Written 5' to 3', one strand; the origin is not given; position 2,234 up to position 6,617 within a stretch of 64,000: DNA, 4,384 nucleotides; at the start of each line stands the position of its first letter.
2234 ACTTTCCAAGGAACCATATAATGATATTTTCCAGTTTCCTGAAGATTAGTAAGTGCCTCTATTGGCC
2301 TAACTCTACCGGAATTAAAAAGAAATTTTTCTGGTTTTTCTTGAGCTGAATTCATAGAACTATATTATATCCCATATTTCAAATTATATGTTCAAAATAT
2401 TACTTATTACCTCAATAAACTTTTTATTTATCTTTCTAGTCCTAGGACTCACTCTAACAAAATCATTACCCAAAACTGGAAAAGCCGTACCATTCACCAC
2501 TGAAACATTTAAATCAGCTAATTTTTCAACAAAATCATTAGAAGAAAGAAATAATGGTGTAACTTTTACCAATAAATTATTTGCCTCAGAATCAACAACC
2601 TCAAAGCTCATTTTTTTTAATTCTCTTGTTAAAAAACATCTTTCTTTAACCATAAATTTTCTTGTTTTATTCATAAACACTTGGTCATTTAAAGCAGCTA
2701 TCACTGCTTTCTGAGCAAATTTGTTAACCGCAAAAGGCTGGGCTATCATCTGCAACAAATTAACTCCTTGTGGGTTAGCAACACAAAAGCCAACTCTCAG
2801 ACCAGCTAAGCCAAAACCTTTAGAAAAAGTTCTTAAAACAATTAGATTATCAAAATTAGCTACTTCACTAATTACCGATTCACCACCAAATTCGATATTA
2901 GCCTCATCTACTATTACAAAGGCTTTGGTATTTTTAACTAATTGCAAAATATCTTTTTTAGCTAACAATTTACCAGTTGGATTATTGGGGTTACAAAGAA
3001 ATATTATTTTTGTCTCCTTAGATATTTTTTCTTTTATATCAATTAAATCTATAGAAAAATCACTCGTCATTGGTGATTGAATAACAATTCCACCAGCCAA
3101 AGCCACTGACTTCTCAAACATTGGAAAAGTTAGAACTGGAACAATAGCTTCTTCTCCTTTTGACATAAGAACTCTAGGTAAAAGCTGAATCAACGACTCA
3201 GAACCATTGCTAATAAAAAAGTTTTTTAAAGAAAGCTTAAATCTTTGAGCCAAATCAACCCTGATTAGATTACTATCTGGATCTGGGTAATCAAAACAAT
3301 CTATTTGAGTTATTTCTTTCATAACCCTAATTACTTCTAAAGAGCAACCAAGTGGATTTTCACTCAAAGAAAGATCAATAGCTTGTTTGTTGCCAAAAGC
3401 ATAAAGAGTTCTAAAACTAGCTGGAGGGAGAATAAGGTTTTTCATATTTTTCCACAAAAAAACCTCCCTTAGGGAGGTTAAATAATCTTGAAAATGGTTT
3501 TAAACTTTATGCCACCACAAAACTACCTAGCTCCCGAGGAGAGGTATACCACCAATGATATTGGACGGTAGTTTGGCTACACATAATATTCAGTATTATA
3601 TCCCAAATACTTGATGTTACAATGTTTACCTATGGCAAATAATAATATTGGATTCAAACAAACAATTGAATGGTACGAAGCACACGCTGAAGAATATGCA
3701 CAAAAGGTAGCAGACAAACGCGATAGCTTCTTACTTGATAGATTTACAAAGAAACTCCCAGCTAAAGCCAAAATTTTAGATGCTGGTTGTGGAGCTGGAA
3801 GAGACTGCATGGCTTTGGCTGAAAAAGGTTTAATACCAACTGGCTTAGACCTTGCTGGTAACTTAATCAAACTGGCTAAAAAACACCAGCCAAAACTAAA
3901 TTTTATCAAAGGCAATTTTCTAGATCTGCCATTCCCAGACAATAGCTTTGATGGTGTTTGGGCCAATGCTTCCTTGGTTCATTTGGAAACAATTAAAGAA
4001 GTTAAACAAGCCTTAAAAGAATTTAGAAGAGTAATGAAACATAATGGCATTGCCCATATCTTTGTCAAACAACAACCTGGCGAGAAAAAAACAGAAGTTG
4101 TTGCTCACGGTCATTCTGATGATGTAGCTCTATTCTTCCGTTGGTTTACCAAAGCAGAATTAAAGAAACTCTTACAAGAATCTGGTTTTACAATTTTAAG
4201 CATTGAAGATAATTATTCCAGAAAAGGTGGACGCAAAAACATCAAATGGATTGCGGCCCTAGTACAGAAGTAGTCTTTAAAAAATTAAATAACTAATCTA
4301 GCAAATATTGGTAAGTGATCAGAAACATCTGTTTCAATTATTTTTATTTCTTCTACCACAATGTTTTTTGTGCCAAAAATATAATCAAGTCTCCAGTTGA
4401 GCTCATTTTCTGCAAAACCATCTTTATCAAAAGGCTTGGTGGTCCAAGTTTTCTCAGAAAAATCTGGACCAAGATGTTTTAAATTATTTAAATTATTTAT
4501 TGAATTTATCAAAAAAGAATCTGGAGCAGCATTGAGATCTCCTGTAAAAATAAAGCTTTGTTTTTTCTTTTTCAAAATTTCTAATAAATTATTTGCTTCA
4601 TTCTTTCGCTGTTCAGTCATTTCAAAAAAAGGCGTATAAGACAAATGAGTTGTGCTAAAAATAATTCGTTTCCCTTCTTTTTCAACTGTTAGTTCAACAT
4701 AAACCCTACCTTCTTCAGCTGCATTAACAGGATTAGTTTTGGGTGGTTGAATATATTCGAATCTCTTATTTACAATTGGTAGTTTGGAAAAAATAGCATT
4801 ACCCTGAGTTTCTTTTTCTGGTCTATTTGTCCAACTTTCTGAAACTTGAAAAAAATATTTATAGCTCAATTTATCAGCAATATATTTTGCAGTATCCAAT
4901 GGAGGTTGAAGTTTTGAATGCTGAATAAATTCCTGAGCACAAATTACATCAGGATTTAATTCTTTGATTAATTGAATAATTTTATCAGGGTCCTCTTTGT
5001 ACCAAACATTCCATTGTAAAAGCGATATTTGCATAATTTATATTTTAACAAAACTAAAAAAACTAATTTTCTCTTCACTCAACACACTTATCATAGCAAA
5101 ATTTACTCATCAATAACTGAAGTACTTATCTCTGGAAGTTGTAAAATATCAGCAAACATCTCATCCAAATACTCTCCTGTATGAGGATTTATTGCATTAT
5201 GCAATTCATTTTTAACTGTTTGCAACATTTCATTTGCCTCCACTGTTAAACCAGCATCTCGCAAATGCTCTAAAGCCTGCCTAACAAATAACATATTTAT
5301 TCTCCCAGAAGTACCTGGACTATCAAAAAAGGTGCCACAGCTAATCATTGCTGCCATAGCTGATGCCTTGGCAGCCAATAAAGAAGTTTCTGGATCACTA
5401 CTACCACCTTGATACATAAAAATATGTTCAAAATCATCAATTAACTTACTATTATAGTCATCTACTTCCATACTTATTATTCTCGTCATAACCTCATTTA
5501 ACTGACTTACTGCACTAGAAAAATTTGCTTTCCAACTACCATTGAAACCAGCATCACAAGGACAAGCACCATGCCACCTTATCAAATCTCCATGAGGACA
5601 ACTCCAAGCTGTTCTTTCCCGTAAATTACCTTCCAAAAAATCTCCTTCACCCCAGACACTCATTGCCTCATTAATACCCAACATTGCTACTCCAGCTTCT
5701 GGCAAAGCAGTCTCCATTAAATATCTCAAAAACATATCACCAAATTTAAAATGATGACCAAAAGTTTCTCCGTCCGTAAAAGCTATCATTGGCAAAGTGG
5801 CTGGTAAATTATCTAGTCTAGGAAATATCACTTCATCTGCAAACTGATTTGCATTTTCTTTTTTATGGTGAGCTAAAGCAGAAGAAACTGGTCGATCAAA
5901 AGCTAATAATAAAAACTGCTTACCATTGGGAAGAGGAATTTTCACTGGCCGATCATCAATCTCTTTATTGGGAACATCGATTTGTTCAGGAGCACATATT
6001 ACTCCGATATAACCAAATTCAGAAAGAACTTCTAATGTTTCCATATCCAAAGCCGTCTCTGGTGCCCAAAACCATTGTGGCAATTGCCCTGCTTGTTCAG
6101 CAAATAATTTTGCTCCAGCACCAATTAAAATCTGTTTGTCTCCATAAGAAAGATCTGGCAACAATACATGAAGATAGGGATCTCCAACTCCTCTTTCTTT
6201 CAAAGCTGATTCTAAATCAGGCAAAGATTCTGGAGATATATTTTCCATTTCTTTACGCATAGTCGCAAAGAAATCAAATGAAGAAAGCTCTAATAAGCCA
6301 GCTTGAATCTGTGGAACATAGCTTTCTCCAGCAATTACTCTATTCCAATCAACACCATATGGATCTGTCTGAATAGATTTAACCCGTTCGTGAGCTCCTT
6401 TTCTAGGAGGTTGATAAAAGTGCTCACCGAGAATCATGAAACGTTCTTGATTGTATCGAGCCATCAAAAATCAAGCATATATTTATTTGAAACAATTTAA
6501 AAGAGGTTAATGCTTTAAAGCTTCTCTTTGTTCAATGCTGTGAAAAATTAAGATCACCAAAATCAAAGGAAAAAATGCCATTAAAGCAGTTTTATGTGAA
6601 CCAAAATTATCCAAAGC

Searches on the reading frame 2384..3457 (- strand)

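Call 19: search_protein_families(library=pfam, proteins=[window:2384-3457:-], max_evalue=0.01)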
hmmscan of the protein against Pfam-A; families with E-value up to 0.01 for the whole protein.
window:2384-3457:- (357 aa): 6 families
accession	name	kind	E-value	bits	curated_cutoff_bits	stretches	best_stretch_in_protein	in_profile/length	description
PF00155.27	Aminotran_1_2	-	1.9e-57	195.5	19.7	1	26-351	3-361/361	Aminotransferase class I and II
PF00266.25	Aminotran_5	-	4.5e-07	29.6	21.5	1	81-186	66-177/371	Aminotransferase class-V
PF01053.26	Cys_Met_Meta_PP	-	0.00023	20.3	27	1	136-185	125-174/381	Cys/Met metabolism PLP-dependent enzyme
PF01041.23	DegT_DnrJ_EryC1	-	0.00038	20.2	19.8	1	82-186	45-147/360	DegT/DnrJ/EryC1/StrS aminotransferase family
PF04864.19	Alliinase_C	-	0.0021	17.5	22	1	144-230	133-211/363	Allinase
PF02780.25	Transketolase_C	-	0.0041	17.5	25.9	1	161-201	45-85/124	Transketolase, C-terminal domain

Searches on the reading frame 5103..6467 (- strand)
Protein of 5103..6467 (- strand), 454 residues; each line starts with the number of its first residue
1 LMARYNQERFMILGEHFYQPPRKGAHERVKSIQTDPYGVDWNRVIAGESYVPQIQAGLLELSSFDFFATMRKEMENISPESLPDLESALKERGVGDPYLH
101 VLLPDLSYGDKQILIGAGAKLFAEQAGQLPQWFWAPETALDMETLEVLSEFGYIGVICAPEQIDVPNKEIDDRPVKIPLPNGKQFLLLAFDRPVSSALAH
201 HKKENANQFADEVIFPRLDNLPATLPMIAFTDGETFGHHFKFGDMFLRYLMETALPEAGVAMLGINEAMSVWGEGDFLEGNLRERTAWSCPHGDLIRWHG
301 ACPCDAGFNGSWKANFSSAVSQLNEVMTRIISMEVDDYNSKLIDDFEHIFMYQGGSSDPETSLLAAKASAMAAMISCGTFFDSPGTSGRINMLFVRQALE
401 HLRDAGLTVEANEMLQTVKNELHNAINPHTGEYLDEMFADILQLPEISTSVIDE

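Call 3: search_protein_families(library=pfam, proteins=[window:5103-6467:-], max_evalue=1)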
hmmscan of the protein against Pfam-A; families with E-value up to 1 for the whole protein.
window:5103-6467:- (454 aa): 2 families
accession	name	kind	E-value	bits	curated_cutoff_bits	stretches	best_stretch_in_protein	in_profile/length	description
PF03065.20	Glyco_hydro_57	-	5.4e-09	36.2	21.2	1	68-270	77-280/291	Glycosyl hydrolase family 57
PF14414.12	WHH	-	0.14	12.3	25.1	1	401-431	13-35/43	A nuclease of the HNH/ENDO VII superfamily with conserved WHH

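Call 4: search_protein_families(library=ncbifam, proteins=[window:5103-6467:-], max_evalue=1)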
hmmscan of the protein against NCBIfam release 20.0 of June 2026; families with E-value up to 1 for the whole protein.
window:5103-6467:- (454 aa): 0 families
